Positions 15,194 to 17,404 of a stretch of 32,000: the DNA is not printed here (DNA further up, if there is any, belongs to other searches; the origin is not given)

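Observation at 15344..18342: Two-gene operon (DUF3696-type ABC ATPase plus 352-aa orphan): candidate undescribed defence system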

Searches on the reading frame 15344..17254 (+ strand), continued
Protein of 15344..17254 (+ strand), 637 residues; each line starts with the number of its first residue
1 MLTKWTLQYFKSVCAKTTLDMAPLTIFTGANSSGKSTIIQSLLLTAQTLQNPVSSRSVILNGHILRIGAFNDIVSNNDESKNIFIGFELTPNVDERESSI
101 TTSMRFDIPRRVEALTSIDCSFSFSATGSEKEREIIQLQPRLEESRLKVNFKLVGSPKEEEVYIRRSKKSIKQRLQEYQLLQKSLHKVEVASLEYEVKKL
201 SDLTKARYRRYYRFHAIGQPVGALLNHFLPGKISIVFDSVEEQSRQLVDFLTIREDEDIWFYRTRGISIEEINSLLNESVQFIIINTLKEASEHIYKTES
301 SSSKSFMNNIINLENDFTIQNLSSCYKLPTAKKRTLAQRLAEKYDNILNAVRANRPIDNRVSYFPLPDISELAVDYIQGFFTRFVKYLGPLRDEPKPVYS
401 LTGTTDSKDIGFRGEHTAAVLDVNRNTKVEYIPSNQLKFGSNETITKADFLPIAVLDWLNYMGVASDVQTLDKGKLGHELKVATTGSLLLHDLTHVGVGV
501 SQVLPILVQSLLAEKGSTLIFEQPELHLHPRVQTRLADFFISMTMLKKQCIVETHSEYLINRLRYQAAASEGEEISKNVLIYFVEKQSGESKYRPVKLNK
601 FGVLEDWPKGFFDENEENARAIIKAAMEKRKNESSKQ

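Call 62: search_dna_similar(query=window:15344-17254:+, collection=plasmids, mode=protein, max_evalue=1e-8, max_rows=30)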
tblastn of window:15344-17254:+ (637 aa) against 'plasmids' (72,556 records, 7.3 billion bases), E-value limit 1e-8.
Records with a match: 67; places in all: 69; records where one place covers at least 80% of the query: 1.
Best place of each record, by identity: <60% 67.
By first word of the organism name: Bacillus 8; Aeromonas 6; Acinetobacter 5; Nostoc 5; Klebsiella 4; Campylobacter 3; Rhodococcus 2; Azotobacter 2; Burkholderia 2; Paracoccus 2; and 24 more.
By predicted mobility (MOB-suite, as given by PLSDB): non-mobilizable 34; conjugative 17; mobilizable 16.
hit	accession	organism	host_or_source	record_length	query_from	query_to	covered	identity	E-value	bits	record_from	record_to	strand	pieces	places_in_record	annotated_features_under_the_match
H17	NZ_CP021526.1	Acetobacter ascendens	cell culture,food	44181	1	630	99%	35.8%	3e-96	331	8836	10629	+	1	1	DUF3696 domain-containing protein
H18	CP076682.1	Pseudoalteromonas shioyasakiensis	isolated microorganism,Ocean water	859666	1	631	66%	27.6%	1e-30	203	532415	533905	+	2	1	DUF3696 domain-containing protein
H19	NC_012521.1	Rhodococcus opacus B4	-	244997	381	625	38%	38.2%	6e-43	174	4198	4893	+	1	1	AAA family ATPase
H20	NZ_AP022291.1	Aeromonas veronii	-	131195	385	631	39%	36.2%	7e-37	155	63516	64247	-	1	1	DUF3696 domain-containing protein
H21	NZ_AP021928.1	Aeromonas caviae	-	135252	385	631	39%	36.2%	7e-37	155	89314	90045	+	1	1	DUF3696 domain-containing protein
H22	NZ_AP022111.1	Aeromonas caviae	-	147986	385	631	39%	36.2%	7e-37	155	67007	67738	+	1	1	DUF3696 domain-containing protein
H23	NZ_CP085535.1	Aeromonas salmonicida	Brook charr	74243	385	631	39%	35.8%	3e-36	153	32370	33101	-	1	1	DUF3696 domain-containing protein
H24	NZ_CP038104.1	Aeromonas salmonicida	Salvelinus fontinalis,whole organism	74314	385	631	39%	35.8%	3e-36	153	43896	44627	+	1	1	DUF3696 domain-containing protein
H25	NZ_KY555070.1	Aeromonas salmonicida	-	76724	385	631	39%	35.8%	3e-36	153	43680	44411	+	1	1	DUF3696 domain-containing protein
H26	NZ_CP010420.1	Azotobacter chroococcum NCIMB 8003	cell culture,soil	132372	387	637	39%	34.2%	1e-30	136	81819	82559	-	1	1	DUF3696 domain-containing protein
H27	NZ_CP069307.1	Rhodococcus aetherivorans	monoisolate,Minnesota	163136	385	614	36%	33.9%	9e-27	124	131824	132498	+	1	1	DUF3696 domain-containing protein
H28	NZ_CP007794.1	Azospirillum argentinense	Triticum aestivum L.,Root,wheat ...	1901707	385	615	36%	32.5%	3e-19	100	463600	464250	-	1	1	record has no annotation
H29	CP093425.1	Bacillus pacificus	cell culture,sufu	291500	380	630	39%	29.7%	2e-18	98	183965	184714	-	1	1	DUF3696 domain-containing protein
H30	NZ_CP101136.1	Bacillus paranthracis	single cell,soil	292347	380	630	39%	29.7%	2e-18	98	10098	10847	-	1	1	DUF3696 domain-containing protein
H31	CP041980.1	Bacillus paranthracis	Homo sapiens,stool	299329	380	630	39%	29.7%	2e-18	98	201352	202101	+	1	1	DUF3696 domain-containing protein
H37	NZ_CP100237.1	Burkholderia glumae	cell culture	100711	383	624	38%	29.3%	1e-17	96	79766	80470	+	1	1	DUF3696 domain-containing protein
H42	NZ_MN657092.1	Psychrobacter sp.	-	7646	378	624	39%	27.0%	4e-16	90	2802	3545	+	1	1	DUF3696 domain-containing protein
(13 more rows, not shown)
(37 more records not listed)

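Call 63: get_annotated_region(hit=H1, flank=5000)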
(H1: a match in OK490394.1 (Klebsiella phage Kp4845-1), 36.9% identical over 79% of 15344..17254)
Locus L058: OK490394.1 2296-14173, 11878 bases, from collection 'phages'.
description: UNVERIFIED: Klebsiella phage Kp4845-1, complete genome.
organism: Klebsiella phage Kp4845-1 (NCBI taxid 2895851)
taxonomy: Viruses; Duplodnaviria; Heunggongvirae; Uroviricota; Caudoviricetes; Peduoviridae; Reipivirus
host: Klebsiella pneumoniae; source: -; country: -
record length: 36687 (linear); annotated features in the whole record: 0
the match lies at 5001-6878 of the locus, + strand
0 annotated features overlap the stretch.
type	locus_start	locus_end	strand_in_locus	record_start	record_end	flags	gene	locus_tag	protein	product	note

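Call 64: get_annotated_region(hit=H17, flank=5000)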
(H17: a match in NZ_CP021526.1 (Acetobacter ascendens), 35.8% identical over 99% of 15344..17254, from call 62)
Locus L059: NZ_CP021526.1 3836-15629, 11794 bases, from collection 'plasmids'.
description: Acetobacter ascendens strain SRCM101447 plasmid pAP1447-2
organism: Acetobacter ascendens (NCBI taxid 481146)
taxonomy: Bacteria; Pseudomonadota; Alphaproteobacteria; Rhodospirillales; Acetobacteraceae; Acetobacter; Acetobacter ascendens
host: -; source: cell culture,food; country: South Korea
typing (MOB-suite, as given by PLSDB): conjugative; relaxase MOBF; mating-pair formation MPF_I
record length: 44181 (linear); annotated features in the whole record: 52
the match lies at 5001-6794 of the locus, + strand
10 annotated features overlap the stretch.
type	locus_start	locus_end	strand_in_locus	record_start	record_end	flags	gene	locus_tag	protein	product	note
CDS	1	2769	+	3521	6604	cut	-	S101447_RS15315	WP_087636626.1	ATP-binding protein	-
CDS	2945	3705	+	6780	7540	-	-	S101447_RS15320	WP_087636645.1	IS5 family transposase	-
CDS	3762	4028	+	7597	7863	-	-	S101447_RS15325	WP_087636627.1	plasmid stabilization protein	-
CDS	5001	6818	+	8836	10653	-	-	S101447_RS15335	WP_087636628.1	DUF3696 domain-containing protein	-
CDS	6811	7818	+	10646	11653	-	-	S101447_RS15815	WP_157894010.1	hypothetical protein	-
CDS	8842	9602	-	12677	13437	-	-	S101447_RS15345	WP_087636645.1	IS5 family transposase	-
CDS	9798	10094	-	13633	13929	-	-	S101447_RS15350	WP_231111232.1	type II toxin-antitoxin system RelE/ParE family toxin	GO:0030541 - plasmid partitioning [Evidence IEA]; GO:0051290 - protein heterotetramerization [Evidence IEA]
CDS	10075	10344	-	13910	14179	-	-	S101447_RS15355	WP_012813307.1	type II toxin-antitoxin system RelB/DinJ family antitoxin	GO:0006355 - regulation of DNA-templated transcription [Evidence IEA]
CDS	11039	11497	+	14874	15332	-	-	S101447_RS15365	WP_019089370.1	DotD/TraH family lipoprotein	-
CDS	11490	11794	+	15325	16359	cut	-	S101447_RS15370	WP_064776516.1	type IV secretory system conjugative DNA transfer family protein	-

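Call 65: get_annotated_region(hit=H20, flank=5000)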
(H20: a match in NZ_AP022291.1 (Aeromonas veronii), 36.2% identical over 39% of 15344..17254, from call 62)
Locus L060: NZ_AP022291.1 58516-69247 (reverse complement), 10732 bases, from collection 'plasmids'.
description: Aeromonas veronii strain WP9-W18-ESBL-04 plasmid pWP9-W18-ESBL-04_1, complete sequence
organism: Aeromonas veronii (NCBI taxid 654)
taxonomy: Bacteria; Pseudomonadota; Gammaproteobacteria; Aeromonadales; Aeromonadaceae; Aeromonas; Aeromonas veronii
host: -; source: -; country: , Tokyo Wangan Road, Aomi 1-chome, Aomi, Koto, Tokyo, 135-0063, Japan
typing (MOB-suite, as given by PLSDB): conjugative; replicon rep_cluster_1169; relaxase MOBF; mating-pair formation MPF_F
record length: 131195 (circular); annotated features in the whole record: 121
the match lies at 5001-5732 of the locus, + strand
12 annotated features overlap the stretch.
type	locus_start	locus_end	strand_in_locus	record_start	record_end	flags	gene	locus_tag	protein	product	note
CDS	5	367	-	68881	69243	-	-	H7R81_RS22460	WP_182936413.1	DNA repair protein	-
CDS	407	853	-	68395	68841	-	radC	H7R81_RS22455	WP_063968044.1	DNA repair protein RadC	GO:0006281 - DNA repair [Evidence IEA]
CDS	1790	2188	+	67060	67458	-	-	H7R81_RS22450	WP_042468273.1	DUF6088 family protein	-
CDS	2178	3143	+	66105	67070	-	-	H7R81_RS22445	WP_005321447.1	nucleotidyl transferase AbiEii/AbiGii toxin family protein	-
CDS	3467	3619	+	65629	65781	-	-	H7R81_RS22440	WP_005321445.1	Hok/Gef family protein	-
CDS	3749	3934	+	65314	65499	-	-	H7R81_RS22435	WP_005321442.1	hypothetical protein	-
CDS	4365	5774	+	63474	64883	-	-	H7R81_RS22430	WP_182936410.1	DUF3696 domain-containing protein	-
CDS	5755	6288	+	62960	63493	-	-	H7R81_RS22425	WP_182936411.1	hypothetical protein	-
CDS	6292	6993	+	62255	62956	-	-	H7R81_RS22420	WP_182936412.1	RNA ligase family protein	-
CDS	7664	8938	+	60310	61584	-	-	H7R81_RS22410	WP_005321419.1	metallophosphoesterase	-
CDS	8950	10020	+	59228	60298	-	-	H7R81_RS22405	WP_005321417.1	GTPase-associated system all-helical protein GASH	-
CDS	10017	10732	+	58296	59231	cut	-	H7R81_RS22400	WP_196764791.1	hypothetical protein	-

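Call 67: search_protein_families(library=phrogs, proteins=[L058:824-1387:+, L058:1614-2555:+, L058:2596-4740:+, L058:5001-6944:+, L058:6931-7944:+, L058:7951-8256:-, L058:8869-9618:+, L058:10101-11159:-, L058:11087-11770:+], max_evalue=0.00001)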
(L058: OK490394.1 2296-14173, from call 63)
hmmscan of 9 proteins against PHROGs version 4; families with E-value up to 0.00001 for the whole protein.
L058:824-1387:+ (188 aa): 4 families
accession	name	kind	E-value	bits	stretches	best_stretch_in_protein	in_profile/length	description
phrog_255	-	DNA, RNA and nucleotide metabolism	2.2e-40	140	1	1-184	180-366/436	exonuclease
phrog_14078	-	unknown function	1.8e-19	71.2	1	2-180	82-257/264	-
phrog_2082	-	DNA, RNA and nucleotide metabolism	3.8e-17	62.8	1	2-181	641-817/823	exonuclease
phrog_20376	-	DNA, RNA and nucleotide metabolism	3.5e-16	60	1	2-181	348-524/530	exonuclease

L058:1614-2555:+ (314 aa): 6 families
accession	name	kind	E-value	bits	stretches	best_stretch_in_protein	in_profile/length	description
phrog_56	-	other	3.6e-96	324.9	1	1-312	57-364/647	DNA methyltransferase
phrog_116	-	other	7.3e-63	214.1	1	3-280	508-778/779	DNA methyltransferase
phrog_26700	-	unknown function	2.7e-21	76.7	1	9-269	10-262/552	-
phrog_1996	-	other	4.6e-20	73.1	1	147-276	18-137/150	DNA methyltransferase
phrog_20376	-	DNA, RNA and nucleotide metabolism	7.4e-09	35.8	1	280-309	256-285/530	exonuclease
phrog_23217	-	unknown function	2.1e-07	32.1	1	5-89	3-88/109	-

L058:2596-4740:+ (715 aa): 4 families
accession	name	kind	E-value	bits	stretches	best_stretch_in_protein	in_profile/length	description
phrog_91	-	DNA, RNA and nucleotide metabolism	8e-248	826.2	1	4-682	28-651/852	nicking at origin of replication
phrog_6857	-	unknown function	7.7e-186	621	1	247-678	178-611/855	-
phrog_14885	-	unknown function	3.9e-49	168.4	1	550-681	2-129/246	-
phrog_28319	-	unknown function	3.2e-36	126.1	1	405-609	2-202/342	-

L058:5001-6944:+ (648 aa): 7 families
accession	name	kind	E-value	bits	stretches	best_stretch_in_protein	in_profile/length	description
phrog_21420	-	unknown function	0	1206.9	1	1-642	1-654/654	-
phrog_4747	-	unknown function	7.9e-15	55.9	2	2-51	3-51/610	-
phrog_9802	-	unknown function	3.2e-10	40.6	0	484-559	246-329/438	-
phrog_3940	-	unknown function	8e-09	35.8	0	481-584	212-317/537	-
phrog_8323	-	unknown function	8.5e-07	28.9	0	3-54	52-103/623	-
phrog_14430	-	unknown function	1.5e-06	28.7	1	512-585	336-407/444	-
phrog_7507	-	unknown function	4.2e-06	27.4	0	479-573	371-465/483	-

L058:6931-7944:+ (338 aa): 1 family
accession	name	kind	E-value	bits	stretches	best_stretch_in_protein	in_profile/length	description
phrog_25609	-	unknown function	4.9e-209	694.4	1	1-338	1-338/338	-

L058:7951-8256:- (102 aa): 0 families

L058:8869-9618:+ (250 aa): 1 family
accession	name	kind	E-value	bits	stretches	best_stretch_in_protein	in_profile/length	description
phrog_32659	-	unknown function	3.6e-106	353.1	1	91-250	1-160/160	-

L058:10101-11159:- (353 aa): 6 families
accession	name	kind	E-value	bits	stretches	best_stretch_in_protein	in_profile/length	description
phrog_68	-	head and packaging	1.7e-143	478.5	1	23-350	13-341/344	portal protein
phrog_8392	-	head and packaging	8.4e-56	189.4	1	6-192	3-186/188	portal protein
phrog_1853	-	unknown function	1.9e-37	129.7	1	226-350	7-147/159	-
phrog_12726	-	unknown function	6.6e-24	85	1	275-352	1-78/79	-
phrog_12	-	head and packaging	3.5e-16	60.3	1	110-328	148-356/646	portal protein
phrog_2662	-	head and packaging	9.6e-11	41.9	1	154-329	175-346/717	portal protein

L058:11087-11770:+ (228 aa): 0 families

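Call 86: get_annotated_region(hit=H29, flank=4000)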
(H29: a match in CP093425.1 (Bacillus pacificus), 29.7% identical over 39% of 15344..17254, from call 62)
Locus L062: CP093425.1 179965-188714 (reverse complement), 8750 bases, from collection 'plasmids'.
description: Bacillus pacificus strain MP6 plasmid p1, complete sequence
organism: Bacillus pacificus (NCBI taxid 2026187)
taxonomy: Bacteria; Bacillota; Bacilli; Bacillales; Bacillaceae; Bacillus; Bacillus pacificus
host: -; source: cell culture,sufu; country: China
typing (MOB-suite, as given by PLSDB): non-mobilizable; replicon rep_cluster_125,rep_cluster_1698; mating-pair formation MPF_T
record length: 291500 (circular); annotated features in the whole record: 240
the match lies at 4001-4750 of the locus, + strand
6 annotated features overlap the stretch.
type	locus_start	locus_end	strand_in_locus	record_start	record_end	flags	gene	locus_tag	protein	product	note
CDS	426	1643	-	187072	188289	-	-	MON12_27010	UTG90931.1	abortive infection system toxin AbiGii family protein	-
CDS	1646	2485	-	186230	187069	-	-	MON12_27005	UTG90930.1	abortive infection system antitoxin AbiGi family protein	-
CDS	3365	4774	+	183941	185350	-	-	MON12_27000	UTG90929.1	DUF3696 domain-containing protein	-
CDS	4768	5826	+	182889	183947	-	-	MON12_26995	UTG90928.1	hypothetical protein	-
CDS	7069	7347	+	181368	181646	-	-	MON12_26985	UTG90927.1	metalloregulator ArsR/SmtB family transcription factor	-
CDS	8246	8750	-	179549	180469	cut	-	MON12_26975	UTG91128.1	Rpn family recombination-promoting nuclease/putative transposase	-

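Call 87: get_annotated_region(hit=H26, flank=4000)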
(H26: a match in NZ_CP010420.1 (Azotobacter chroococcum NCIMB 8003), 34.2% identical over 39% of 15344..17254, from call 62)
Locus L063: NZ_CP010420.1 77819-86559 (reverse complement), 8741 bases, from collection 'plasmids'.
description: Azotobacter chroococcum NCIMB 8003 plasmid pAcX50e, complete sequence
organism: Azotobacter chroococcum NCIMB 8003 (NCBI taxid 1328314)
taxonomy: Bacteria; Pseudomonadota; Gammaproteobacteria; Pseudomonadales; Pseudomonadaceae; Azotobacter; Azotobacter chroococcum; Azotobacter chroococcum NCIMB 8003
host: -; source: cell culture,soil; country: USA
typing (MOB-suite, as given by PLSDB): mobilizable; replicon rep_cluster_1301; relaxase MOBH
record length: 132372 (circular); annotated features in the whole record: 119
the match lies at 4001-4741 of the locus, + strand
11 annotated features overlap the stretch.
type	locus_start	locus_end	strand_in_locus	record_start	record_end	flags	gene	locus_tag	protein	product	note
CDS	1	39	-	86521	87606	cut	-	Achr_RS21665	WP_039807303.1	IS5 family transposase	-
CDS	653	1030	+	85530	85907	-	-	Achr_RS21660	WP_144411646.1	hypothetical protein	-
CDS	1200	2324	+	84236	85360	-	-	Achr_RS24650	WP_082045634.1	DUF3800 domain-containing protein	-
CDS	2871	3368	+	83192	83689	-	-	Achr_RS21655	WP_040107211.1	DEAD/DEAH box helicase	-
CDS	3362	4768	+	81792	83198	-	-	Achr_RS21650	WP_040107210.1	DUF3696 domain-containing protein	-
CDS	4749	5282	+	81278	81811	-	-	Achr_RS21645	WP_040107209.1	hypothetical protein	-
CDS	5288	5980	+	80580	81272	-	-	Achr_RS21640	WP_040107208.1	RNA ligase family protein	-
CDS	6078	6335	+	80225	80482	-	-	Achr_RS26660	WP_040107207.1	hypothetical protein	-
CDS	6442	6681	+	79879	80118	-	-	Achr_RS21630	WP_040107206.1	hypothetical protein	-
CDS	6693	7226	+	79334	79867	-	-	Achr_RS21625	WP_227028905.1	hypothetical protein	-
CDS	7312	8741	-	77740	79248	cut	-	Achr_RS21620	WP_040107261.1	3'-5' exonuclease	-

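Call 88: get_annotated_region(hit=H37, flank=4000)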
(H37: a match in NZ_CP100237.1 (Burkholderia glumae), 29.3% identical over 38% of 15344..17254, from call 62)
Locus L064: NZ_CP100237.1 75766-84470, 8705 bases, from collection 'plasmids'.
description: Burkholderia glumae strain BGR19S plasmid p19s3p, complete sequence
organism: Burkholderia glumae (NCBI taxid 337)
taxonomy: Bacteria; Pseudomonadota; Betaproteobacteria; Burkholderiales; Burkholderiaceae; Burkholderia; Burkholderia glumae
host: -; source: cell culture; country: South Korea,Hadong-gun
typing (MOB-suite, as given by PLSDB): mobilizable; replicon rep_cluster_1467; relaxase MOBP
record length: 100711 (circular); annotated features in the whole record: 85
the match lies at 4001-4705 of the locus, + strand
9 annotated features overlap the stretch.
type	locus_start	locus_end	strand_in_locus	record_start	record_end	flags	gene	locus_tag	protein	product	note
CDS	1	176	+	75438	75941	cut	-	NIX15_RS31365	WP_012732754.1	transposase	GO:0006313 - DNA transposition [Evidence IEA]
CDS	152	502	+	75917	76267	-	tnpB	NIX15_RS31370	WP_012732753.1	IS66 family insertion sequence element accessory protein TnpB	-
CDS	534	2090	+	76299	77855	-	-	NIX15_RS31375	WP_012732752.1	IS66 family transposase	-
CDS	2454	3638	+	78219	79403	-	-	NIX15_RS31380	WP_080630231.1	DUF262 domain-containing protein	-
CDS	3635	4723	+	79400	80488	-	-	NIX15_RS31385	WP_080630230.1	DUF3696 domain-containing protein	-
CDS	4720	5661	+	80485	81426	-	-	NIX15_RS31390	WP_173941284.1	hypothetical protein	-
CDS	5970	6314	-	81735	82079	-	-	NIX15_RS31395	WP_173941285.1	hypothetical protein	-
CDS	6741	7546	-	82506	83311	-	-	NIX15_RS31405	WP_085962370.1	IS5 family transposase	-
CDS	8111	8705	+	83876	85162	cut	-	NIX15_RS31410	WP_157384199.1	hypothetical protein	-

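Call 89: get_annotated_region(hit=H42, flank=4000)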
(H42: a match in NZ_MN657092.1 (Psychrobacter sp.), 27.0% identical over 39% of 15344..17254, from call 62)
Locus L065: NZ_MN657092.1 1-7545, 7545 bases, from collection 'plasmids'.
description: Psychrobacter sp. strain ANT_P40 plasmid pA40P3, complete sequence
organism: Psychrobacter sp. (NCBI taxid 56811)
taxonomy: Bacteria; Pseudomonadota; Gammaproteobacteria; Moraxellales; Moraxellaceae; Psychrobacter; Psychrobacter sp.
host: -; source: -; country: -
typing (MOB-suite, as given by PLSDB): non-mobilizable
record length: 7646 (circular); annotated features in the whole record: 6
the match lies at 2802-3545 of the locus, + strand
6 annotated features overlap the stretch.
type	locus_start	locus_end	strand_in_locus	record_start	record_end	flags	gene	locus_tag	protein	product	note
CDS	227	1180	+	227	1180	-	-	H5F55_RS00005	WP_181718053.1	RepB family plasmid replication initiator protein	GO:0006270 - DNA replication initiation [Evidence IEA]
CDS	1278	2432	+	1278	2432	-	-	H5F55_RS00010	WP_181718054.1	DUF262 domain-containing protein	-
CDS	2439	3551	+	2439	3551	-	-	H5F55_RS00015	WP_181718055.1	DUF3696 domain-containing protein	-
CDS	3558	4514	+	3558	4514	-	-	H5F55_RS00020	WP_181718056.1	hypothetical protein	-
CDS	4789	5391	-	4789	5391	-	-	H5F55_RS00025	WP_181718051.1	hypothetical protein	-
CDS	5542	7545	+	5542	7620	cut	-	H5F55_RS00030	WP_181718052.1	MobA/MobL family protein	-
